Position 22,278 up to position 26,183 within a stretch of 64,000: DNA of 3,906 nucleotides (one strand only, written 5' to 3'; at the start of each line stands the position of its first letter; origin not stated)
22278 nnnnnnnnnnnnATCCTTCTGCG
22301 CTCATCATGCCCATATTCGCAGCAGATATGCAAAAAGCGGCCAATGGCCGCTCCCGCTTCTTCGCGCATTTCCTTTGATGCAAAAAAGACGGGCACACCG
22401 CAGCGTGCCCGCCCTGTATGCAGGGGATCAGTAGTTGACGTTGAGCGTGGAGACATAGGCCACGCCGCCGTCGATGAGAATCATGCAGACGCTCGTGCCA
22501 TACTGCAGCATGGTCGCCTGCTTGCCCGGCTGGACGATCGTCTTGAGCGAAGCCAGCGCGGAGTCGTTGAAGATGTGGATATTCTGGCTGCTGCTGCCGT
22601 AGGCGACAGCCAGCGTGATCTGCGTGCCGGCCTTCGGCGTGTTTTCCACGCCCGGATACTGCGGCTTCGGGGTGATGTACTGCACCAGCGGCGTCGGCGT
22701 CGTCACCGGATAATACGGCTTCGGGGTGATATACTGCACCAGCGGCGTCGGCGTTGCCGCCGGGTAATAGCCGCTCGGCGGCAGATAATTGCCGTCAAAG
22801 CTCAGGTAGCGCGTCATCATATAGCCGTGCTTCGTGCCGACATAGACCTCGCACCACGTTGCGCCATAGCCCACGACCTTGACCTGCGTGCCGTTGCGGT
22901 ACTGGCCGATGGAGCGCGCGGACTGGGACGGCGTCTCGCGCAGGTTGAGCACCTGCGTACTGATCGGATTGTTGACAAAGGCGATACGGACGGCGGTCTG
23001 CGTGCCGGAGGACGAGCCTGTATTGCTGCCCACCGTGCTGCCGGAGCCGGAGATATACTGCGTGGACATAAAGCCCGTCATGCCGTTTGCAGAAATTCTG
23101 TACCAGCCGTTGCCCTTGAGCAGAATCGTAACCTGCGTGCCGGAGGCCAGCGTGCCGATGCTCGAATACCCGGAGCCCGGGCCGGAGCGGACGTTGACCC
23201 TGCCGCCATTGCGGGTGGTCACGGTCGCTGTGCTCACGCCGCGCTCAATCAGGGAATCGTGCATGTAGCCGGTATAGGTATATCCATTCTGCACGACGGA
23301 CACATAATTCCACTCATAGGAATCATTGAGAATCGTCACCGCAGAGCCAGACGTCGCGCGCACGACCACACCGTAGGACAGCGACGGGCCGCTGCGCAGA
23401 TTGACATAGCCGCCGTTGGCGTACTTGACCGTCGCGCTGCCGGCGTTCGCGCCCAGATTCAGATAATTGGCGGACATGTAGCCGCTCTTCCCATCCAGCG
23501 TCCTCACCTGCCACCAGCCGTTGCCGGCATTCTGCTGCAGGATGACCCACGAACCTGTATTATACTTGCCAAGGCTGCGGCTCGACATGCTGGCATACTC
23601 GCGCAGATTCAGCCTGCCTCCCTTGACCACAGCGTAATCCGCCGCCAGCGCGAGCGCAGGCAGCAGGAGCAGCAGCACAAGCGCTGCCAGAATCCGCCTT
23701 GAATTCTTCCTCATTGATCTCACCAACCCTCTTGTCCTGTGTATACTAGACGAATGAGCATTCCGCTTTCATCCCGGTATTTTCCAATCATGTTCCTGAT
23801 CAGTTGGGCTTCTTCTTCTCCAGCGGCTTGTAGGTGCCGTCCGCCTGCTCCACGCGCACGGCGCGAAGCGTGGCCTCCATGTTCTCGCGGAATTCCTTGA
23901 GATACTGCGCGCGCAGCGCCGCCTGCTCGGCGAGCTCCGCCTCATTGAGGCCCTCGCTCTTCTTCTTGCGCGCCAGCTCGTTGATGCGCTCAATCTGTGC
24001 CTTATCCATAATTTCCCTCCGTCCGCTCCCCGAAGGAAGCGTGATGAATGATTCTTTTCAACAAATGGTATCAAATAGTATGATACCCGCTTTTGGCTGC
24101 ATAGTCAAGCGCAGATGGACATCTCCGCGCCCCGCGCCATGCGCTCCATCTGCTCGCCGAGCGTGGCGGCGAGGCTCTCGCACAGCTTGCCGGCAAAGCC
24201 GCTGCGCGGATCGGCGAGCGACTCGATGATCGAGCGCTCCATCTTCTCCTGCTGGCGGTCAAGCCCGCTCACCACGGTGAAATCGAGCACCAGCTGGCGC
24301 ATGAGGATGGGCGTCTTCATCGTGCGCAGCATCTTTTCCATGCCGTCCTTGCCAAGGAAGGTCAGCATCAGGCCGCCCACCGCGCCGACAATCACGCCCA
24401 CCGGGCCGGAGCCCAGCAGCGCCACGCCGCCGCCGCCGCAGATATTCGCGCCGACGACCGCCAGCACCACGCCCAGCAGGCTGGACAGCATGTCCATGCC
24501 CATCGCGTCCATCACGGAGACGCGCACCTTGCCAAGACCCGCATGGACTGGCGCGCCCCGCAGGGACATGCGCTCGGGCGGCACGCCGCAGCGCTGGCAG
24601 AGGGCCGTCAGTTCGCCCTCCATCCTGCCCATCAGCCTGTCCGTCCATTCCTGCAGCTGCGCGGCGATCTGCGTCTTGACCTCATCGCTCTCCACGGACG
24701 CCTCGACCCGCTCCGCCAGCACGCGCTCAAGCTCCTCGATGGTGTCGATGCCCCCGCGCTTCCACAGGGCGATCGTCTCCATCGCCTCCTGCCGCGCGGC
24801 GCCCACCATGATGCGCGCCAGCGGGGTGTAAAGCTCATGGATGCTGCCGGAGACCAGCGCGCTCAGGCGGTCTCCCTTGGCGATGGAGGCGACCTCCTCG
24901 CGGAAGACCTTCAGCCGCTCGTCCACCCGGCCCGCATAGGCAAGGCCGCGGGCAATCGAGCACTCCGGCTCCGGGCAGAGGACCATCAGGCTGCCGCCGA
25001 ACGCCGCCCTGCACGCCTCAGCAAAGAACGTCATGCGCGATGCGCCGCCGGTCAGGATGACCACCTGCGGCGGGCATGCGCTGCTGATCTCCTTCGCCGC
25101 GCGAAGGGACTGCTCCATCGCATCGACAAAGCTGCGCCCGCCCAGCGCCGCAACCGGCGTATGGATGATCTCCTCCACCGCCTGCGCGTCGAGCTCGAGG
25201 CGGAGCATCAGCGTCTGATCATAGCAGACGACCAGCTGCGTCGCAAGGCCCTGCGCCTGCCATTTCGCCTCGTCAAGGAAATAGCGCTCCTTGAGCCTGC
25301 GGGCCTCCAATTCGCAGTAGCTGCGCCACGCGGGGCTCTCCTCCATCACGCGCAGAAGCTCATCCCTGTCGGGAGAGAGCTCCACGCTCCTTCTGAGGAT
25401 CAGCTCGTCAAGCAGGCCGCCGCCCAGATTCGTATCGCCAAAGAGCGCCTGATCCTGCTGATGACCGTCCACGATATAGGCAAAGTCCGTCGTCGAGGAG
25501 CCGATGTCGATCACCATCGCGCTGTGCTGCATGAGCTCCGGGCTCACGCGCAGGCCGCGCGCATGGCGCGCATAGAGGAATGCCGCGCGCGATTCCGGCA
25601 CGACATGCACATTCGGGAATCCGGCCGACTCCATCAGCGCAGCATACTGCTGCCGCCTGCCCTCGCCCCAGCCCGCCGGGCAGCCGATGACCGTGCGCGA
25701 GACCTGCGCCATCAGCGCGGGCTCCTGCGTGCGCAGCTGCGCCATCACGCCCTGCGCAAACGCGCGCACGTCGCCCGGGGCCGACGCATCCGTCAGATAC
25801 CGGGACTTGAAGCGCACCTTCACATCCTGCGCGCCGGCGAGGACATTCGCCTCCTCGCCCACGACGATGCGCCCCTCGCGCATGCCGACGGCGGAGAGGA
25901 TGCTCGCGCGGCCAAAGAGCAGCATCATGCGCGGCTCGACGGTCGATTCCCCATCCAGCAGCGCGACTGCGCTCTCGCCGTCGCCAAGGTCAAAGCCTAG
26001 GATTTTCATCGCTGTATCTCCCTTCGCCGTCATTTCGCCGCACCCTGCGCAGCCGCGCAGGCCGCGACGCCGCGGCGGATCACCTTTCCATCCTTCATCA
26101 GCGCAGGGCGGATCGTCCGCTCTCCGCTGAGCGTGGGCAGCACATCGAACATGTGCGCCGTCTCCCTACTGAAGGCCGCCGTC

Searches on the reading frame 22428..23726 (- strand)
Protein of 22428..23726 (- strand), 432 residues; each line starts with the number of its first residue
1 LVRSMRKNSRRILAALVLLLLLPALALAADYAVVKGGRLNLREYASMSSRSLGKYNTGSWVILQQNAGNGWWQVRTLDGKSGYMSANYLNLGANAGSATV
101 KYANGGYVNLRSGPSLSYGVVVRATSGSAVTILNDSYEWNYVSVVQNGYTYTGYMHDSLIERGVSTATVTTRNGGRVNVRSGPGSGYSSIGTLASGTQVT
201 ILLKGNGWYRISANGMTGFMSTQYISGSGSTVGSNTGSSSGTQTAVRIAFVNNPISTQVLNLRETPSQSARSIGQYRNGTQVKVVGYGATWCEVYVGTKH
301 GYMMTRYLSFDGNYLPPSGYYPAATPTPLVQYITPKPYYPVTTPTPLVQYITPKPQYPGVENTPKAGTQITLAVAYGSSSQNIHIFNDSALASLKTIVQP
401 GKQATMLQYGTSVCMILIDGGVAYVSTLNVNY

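Call 12: search_protein_families(library=pfam, proteins=[window:22428-23726:-])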
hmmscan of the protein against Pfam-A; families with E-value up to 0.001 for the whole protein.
window:22428-23726:- (432 aa): 4 families
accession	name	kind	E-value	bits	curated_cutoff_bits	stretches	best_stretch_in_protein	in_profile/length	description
PF08239.17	SH3_3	-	4.6e-43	145.6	27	4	176-226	2-54/54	Bacterial SH3 domain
PF06347.19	SH3_4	-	8.8e-17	61.1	24.1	1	175-227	3-56/56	Bacterial SH3 domain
PF18348.7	SH3_16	-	4.1e-05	23.7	25.8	0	62-87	22-47/49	Bacterial dipeptidyl-peptidase Sh3 domain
PF07653.23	SH3_2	-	5.1e-05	23.3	21.8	0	67-90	31-53/55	Variant SH3 domain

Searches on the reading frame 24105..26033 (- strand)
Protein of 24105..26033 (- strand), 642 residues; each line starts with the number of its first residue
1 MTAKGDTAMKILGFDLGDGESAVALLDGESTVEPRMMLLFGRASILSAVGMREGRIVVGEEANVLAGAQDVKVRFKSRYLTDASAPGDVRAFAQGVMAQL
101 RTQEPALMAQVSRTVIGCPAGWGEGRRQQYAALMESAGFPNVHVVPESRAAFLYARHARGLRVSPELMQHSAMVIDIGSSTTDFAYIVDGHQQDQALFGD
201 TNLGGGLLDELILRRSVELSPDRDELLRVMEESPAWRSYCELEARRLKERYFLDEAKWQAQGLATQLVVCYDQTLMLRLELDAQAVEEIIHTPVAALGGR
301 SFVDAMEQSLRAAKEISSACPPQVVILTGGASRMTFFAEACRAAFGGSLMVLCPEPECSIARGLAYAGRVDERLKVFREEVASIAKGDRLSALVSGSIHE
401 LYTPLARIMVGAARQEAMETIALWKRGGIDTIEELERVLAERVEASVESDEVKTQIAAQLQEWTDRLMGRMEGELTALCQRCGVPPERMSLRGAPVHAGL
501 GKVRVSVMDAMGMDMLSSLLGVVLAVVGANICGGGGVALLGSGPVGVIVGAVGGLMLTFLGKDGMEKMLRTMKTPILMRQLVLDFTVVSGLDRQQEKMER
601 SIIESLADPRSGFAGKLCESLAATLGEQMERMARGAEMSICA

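Call 12: search_protein_families(library=pfam, proteins=[window:24105-26033:-])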
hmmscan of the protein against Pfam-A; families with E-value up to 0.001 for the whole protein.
window:24105-26033:- (642 aa): 2 families
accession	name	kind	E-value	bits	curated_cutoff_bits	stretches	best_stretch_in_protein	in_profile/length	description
PF00012.26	HSP70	-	3.6e-09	35.8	20.6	1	83-370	107-374/599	Hsp70 protein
PF06723.19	MreB_Mbl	-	4.2e-07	29.6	27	1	54-190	38-165/327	MreB/Mbl protein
